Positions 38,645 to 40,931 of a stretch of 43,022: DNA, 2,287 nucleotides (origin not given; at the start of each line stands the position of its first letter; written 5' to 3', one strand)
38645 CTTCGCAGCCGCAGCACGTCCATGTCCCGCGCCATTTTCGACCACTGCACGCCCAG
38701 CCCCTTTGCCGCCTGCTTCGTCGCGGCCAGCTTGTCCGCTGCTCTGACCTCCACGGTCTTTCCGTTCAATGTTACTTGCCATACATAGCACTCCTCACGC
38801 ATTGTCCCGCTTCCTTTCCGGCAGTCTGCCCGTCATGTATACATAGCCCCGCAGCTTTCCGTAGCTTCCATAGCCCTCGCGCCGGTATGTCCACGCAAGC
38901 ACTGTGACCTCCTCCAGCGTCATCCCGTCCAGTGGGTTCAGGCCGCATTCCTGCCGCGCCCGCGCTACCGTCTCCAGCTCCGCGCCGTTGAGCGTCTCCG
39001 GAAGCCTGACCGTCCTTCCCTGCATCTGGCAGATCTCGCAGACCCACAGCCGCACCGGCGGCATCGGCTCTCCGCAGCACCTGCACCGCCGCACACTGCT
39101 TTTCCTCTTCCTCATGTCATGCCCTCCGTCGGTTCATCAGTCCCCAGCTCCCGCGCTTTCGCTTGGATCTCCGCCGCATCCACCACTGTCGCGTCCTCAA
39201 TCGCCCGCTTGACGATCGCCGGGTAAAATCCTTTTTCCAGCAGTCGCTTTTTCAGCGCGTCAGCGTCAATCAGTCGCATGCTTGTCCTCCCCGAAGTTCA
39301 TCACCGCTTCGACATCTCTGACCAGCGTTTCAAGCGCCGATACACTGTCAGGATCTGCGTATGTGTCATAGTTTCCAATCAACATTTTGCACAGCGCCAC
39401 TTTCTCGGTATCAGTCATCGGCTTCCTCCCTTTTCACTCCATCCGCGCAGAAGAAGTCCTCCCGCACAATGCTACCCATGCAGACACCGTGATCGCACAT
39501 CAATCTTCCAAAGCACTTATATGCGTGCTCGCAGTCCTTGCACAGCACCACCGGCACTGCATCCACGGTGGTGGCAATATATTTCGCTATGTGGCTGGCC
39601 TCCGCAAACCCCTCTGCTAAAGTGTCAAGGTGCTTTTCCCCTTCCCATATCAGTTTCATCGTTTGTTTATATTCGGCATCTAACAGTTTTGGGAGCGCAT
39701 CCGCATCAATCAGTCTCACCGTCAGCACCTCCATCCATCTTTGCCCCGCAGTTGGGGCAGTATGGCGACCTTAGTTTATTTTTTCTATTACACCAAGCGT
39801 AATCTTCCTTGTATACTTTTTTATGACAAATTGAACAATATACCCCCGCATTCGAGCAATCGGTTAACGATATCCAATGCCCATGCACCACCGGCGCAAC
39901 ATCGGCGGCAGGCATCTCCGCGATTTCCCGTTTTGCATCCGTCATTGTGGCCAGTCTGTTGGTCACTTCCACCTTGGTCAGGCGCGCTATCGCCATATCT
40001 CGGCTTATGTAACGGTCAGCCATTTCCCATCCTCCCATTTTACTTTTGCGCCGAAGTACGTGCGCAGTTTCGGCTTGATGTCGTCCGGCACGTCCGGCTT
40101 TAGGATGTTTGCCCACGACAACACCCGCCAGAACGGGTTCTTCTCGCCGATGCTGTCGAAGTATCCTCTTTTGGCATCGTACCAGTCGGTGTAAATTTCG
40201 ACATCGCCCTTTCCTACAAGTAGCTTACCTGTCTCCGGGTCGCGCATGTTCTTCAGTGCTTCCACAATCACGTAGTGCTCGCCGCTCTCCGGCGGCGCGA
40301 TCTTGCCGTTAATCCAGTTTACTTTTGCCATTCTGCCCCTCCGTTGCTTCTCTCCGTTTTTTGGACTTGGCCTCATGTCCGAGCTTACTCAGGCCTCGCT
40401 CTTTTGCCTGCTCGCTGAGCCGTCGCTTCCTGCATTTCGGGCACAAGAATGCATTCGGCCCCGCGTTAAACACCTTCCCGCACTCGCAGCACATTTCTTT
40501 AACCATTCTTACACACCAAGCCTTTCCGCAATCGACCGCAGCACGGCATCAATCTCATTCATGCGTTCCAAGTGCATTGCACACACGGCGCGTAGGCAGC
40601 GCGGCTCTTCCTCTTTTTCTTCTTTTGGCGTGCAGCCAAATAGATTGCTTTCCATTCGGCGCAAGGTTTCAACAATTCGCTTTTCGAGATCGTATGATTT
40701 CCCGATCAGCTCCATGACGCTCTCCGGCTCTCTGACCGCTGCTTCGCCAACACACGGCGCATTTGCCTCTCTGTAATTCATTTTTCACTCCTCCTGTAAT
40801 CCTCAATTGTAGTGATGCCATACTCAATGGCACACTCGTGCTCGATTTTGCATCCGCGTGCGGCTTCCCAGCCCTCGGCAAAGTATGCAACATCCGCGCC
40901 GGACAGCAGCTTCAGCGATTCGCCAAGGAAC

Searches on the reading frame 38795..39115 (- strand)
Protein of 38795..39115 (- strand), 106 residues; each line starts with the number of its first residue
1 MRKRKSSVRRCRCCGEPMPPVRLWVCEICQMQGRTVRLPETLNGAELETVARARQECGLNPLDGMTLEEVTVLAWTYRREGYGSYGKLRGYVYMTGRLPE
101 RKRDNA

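Call 10: search_protein_families(library=phrogs, proteins=[window:38795-39115:-], max_evalue=0.01)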
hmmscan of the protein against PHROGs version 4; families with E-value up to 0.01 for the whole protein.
window:38795-39115:- (106 aa): 0 families

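Call 36: search_protein_families(library=ncbifam, proteins=[window:38795-39115:-], max_evalue=0.1)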
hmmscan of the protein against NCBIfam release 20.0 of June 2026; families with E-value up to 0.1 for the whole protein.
window:38795-39115:- (106 aa): 0 families

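Call 72: search_protein_families(library=pfam, proteins=[window:38795-39115:-], max_evalue=0.05)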
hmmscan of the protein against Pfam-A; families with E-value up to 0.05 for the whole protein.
window:38795-39115:- (106 aa): 1 family
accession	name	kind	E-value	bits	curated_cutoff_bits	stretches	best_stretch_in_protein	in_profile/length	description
PF02318.22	FYVE_2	-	0.036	14.7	27.2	0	9-36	80-106/118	FYVE-type zinc finger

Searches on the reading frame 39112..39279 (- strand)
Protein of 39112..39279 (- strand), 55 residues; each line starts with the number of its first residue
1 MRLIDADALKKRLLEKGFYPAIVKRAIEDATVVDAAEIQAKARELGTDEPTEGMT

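Call 36: search_protein_families(library=ncbifam, proteins=[window:39112-39279:-], max_evalue=0.1)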
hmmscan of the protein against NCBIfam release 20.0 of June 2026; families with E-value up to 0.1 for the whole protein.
window:39112-39279:- (55 aa): 1 family
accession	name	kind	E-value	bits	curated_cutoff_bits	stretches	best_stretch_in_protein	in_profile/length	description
TIGR03781.1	Bac_Flav_CT_K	equivalog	0.042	13.4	152.45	1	1-42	98-141/202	conjugative transposon protein TraK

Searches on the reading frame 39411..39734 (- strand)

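Call 36: search_protein_families(library=ncbifam, proteins=[window:39411-39734:-], max_evalue=0.1)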
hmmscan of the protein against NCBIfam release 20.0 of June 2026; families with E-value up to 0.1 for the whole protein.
window:39411-39734:- (107 aa): 0 families

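Call 72: search_protein_families(library=pfam, proteins=[window:39411-39734:-], max_evalue=0.05)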
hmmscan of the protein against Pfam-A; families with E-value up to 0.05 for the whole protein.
window:39411-39734:- (107 aa): 1 family
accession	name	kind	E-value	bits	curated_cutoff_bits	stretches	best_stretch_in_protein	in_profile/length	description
PF09947.15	DUF2180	-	0.035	14.7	22.2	0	79-99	21-41/68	Uncharacterized protein conserved in archaea (DUF2180)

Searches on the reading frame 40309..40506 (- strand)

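Call 36: search_protein_families(library=ncbifam, proteins=[window:40309-40506:-], max_evalue=0.1)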
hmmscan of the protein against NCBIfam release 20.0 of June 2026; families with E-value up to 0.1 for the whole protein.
window:40309-40506:- (65 aa): 1 family
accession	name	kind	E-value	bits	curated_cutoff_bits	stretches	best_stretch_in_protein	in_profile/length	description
NF009146.0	PRK12496.1-3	equivalog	0.059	13.1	268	1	4-28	123-147/162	hypothetical protein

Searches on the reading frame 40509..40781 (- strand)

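Call 36: search_protein_families(library=ncbifam, proteins=[window:40509-40781:-], max_evalue=0.1)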
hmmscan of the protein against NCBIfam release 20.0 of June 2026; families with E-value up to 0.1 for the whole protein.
window:40509-40781:- (90 aa): 1 family
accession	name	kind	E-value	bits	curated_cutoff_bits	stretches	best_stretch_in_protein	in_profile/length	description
TIGR04318.1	lacto_ODC_hypo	hypoth_equivalog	0.099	10.9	950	0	25-87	495-555/695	putative ornithine decarboxylase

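Call 72: search_protein_families(library=pfam, proteins=[window:40509-40781:-], max_evalue=0.05)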
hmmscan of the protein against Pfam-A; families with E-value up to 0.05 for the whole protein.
window:40509-40781:- (90 aa): 0 families
